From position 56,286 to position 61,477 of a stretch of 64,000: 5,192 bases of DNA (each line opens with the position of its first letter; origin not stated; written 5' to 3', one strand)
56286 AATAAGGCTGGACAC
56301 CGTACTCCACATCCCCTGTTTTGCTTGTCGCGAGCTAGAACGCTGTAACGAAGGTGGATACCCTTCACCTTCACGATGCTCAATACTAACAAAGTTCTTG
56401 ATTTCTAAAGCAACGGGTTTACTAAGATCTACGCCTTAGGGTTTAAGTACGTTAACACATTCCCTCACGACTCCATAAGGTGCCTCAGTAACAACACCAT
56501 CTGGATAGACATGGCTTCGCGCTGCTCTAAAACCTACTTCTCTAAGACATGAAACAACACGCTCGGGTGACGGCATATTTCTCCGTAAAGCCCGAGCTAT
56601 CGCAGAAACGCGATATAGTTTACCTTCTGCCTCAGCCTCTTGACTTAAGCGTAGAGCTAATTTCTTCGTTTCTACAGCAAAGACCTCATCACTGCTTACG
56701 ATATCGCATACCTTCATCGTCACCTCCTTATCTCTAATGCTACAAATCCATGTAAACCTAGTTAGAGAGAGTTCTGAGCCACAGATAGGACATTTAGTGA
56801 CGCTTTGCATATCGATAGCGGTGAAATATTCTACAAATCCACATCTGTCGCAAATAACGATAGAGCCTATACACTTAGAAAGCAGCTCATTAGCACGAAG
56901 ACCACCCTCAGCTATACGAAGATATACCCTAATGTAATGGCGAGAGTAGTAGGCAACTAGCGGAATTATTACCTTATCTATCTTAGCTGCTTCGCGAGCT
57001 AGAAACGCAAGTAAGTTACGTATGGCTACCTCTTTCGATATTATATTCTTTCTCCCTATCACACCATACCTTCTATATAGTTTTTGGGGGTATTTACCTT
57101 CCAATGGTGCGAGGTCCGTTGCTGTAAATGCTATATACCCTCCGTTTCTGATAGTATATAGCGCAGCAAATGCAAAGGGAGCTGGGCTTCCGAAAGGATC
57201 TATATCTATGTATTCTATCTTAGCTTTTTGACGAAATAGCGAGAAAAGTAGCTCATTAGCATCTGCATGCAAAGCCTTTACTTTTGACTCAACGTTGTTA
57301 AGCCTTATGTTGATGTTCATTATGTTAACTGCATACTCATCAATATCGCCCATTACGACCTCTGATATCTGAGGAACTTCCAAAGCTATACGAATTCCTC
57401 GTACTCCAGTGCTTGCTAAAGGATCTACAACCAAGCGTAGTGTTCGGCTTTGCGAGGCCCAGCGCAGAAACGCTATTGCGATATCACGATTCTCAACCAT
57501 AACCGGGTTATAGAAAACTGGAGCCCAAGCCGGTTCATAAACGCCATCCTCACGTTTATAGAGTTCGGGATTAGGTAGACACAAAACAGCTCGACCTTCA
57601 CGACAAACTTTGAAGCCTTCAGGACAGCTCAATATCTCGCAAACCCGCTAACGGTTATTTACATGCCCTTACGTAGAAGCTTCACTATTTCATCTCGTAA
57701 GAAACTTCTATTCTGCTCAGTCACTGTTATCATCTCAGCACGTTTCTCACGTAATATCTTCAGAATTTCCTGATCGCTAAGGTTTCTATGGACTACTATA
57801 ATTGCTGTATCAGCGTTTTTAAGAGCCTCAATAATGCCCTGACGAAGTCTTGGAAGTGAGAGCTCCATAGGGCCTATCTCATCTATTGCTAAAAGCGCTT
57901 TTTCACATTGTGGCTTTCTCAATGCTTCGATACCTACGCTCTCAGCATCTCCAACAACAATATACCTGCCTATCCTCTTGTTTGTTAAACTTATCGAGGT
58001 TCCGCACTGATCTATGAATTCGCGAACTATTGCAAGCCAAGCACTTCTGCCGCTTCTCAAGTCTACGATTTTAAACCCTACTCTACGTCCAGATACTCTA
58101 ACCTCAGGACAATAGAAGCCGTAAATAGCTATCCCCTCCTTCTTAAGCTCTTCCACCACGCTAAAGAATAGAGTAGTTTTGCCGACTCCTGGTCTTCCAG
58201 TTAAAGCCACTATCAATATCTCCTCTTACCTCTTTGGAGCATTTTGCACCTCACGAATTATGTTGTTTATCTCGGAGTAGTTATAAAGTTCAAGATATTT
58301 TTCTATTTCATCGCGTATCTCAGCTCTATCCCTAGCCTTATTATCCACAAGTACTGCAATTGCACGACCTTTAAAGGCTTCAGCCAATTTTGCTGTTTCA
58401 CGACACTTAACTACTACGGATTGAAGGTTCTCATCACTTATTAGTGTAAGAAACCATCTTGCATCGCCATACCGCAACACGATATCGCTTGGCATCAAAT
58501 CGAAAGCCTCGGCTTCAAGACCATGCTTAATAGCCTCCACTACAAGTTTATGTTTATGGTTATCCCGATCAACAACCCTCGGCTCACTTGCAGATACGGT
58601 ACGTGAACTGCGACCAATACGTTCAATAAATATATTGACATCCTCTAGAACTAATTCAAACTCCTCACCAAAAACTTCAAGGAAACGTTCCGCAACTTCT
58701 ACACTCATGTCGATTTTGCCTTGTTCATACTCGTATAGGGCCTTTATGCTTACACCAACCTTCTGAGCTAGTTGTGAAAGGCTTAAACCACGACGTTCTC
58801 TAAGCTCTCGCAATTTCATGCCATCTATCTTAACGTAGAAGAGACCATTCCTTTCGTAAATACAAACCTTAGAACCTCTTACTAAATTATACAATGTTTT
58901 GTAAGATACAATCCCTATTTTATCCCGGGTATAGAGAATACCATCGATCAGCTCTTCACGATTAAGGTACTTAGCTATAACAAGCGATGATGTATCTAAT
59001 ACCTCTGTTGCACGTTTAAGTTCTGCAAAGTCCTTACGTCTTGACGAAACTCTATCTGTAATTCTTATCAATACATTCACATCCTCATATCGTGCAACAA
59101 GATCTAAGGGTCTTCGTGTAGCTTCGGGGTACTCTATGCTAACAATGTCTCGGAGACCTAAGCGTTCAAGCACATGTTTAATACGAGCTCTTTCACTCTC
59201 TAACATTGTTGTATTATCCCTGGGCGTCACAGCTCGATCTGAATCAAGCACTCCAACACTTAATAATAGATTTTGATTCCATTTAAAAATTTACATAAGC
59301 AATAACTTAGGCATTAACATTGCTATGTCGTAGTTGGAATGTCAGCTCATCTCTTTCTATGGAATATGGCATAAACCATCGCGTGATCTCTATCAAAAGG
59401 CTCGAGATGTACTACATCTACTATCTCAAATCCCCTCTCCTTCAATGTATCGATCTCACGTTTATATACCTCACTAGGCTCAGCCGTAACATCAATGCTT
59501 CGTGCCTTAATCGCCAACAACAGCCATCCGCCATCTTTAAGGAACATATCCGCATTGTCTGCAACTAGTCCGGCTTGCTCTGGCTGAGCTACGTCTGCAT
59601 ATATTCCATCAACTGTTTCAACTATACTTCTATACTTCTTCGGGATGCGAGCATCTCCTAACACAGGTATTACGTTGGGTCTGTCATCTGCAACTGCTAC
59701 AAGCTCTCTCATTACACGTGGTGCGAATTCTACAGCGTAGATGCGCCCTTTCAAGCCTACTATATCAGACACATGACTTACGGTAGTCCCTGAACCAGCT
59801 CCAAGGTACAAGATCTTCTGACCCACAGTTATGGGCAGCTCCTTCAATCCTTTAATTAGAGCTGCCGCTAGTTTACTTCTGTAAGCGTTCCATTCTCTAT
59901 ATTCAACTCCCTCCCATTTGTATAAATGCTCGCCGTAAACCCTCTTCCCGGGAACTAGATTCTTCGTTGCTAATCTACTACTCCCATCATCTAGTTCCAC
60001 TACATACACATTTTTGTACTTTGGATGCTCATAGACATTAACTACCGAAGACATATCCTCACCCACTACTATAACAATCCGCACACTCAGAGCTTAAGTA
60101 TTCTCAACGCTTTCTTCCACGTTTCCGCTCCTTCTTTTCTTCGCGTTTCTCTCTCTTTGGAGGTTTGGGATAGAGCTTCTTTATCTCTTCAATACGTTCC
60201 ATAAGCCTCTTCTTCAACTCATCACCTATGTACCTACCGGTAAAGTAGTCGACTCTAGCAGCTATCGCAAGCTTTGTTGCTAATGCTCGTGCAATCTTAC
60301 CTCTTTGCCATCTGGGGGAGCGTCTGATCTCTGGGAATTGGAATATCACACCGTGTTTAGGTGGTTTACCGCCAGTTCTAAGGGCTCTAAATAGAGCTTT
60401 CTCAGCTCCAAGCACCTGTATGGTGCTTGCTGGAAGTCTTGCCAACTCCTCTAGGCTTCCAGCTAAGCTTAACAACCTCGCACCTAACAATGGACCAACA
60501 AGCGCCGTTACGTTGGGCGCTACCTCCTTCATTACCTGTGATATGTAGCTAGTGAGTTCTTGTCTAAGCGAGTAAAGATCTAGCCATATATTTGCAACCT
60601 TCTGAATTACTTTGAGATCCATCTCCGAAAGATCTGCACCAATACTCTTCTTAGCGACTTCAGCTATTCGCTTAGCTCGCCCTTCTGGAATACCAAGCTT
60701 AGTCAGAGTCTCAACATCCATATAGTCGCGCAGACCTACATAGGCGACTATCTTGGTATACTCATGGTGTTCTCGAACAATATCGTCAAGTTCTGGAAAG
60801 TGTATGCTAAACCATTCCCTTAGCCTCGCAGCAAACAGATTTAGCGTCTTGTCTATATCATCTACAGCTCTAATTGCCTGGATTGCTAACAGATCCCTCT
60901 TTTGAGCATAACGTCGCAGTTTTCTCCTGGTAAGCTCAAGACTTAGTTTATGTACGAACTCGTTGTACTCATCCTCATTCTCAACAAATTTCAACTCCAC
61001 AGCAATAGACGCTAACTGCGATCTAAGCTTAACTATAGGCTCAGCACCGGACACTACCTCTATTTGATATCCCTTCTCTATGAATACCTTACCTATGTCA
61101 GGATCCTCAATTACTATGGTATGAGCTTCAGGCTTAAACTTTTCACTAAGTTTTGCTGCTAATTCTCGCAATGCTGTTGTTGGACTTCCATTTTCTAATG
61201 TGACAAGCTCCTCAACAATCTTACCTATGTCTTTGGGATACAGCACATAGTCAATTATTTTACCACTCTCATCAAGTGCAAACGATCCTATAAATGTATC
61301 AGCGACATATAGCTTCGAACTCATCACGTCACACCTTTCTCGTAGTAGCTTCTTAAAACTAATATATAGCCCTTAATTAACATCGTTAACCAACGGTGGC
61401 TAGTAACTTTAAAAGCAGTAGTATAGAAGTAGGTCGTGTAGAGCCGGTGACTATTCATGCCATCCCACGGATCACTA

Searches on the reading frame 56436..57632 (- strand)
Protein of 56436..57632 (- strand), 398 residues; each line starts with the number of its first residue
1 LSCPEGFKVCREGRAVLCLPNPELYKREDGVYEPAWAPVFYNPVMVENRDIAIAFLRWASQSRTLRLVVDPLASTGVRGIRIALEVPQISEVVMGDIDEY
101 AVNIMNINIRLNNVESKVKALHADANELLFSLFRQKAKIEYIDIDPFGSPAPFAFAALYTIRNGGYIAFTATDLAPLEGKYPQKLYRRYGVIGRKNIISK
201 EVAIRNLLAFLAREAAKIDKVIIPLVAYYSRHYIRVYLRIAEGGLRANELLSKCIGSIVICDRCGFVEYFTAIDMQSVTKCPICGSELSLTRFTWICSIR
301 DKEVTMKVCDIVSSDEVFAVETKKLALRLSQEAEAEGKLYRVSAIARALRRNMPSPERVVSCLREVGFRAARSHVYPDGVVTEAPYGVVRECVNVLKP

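Call 10: search_protein_families(library=ncbifam, proteins=[window:56436-57632:-], max_evalue=0.00001)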
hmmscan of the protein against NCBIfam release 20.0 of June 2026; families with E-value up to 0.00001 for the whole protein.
window:56436-57632:- (398 aa): 3 families
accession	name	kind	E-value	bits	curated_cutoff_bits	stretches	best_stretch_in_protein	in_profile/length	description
NF003331.0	PRK04338.1-7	equivalog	1.1e-86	291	560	1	10-395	6-374/376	tRNA (guanine(26)-N(2))-dimethyltransferase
TIGR00308.1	TRM1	equivalog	1.2e-72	245.4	280.65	1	12-394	3-369/375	tRNA (guanine(10)-N(2))-dimethyltransferase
NF003327.0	PRK04338.1-1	equivalog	7.5e-54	183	568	1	34-393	21-368/373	tRNA (guanine(26)-N(2))-dimethyltransferase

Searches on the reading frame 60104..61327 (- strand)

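Call 10: search_protein_families(library=ncbifam, proteins=[window:60104-61327:-], max_evalue=0.00001)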
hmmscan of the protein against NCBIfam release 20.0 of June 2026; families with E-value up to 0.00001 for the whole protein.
window:60104-61327:- (407 aa): 1 family
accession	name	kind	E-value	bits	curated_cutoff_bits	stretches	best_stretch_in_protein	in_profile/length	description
NF011121.0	PRK14552.1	equivalog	1.6e-172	574.3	452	1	5-404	2-398/417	C/D box methylation guide ribonucleoprotein complex aNOP56 subunit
